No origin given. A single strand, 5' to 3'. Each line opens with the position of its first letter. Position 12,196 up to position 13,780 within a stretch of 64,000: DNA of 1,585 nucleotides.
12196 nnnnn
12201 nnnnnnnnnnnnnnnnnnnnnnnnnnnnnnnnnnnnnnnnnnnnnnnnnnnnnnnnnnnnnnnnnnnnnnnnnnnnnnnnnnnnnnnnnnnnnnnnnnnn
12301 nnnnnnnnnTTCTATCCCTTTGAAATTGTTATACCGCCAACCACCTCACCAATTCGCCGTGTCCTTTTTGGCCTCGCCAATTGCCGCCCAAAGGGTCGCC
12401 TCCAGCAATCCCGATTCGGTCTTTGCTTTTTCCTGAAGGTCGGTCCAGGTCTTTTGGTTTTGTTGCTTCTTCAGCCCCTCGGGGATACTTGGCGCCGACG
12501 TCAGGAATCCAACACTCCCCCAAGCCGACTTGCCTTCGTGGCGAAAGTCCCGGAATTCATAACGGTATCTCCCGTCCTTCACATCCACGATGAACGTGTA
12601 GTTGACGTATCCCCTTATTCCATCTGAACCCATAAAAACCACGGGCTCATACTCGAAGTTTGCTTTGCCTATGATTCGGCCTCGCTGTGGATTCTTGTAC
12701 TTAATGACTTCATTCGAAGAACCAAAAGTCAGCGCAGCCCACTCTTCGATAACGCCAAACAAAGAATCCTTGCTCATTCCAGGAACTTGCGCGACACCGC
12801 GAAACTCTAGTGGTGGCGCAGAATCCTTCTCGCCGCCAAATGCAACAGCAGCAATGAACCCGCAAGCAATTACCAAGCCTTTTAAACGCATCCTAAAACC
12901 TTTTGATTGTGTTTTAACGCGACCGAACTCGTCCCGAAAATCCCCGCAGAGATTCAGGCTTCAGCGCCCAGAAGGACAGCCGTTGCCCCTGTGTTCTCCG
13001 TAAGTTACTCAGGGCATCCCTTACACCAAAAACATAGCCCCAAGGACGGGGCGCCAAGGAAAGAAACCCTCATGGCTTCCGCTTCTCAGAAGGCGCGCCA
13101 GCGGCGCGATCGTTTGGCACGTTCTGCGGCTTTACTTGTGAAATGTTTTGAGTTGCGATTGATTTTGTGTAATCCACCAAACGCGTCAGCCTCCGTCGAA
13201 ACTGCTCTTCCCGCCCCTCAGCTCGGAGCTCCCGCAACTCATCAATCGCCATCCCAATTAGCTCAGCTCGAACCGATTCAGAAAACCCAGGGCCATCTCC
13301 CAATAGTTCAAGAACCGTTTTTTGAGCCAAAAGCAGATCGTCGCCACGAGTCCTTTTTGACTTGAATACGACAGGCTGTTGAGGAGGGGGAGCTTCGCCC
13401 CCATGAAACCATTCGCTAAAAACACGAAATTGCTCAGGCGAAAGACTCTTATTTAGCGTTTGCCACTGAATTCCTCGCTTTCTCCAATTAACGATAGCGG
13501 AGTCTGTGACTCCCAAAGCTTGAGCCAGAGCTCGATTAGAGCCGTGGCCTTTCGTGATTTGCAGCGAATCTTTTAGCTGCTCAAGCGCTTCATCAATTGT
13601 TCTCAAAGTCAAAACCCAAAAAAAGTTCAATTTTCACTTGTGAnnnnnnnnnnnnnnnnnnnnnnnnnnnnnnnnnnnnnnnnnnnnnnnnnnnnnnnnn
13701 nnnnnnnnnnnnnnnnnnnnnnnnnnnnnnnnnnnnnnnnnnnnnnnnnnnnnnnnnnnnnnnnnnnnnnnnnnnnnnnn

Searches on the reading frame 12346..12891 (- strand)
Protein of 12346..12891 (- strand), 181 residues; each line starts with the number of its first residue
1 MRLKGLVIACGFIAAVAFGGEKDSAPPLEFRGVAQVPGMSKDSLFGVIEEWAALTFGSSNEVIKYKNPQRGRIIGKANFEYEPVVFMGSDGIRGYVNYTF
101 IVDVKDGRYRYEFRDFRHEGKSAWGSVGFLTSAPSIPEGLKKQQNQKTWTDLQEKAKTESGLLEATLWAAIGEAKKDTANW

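Call 5: search_protein_families(library=pfam, proteins=[window:12346-12891:-], max_evalue=0.01)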
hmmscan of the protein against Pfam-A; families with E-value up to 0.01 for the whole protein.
window:12346-12891:- (181 aa): 1 family
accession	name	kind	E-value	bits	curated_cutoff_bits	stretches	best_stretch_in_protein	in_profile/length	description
PF14730.11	DUF4468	-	2.9e-16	60.1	22.6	1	30-119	1-91/92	Domain of unknown function (DUF4468) with TBP-like fold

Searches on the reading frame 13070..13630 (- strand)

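Call 5: search_protein_families(library=pfam, proteins=[window:13070-13630:-], max_evalue=0.01)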
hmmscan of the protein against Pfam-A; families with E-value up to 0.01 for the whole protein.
window:13070-13630:- (186 aa): 4 families
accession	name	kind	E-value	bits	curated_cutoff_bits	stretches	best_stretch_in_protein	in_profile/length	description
PF18024.7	HTH_50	-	0.00012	22.1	27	1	27-52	21-46/50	Helix-turn-helix domain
PF14549.12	P22_Cro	-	0.00015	21.9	30.2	1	28-50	8-30/60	DNA-binding transcriptional regulator Cro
PF15943.11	YdaS_toxin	-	0.00052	20.2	30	1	27-54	6-35/65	Bacterial toxin YdaS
PF24409.1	wHTH-PRTase_assc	-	0.0083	16.6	27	0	25-62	7-44/83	wHTH-PRTase associated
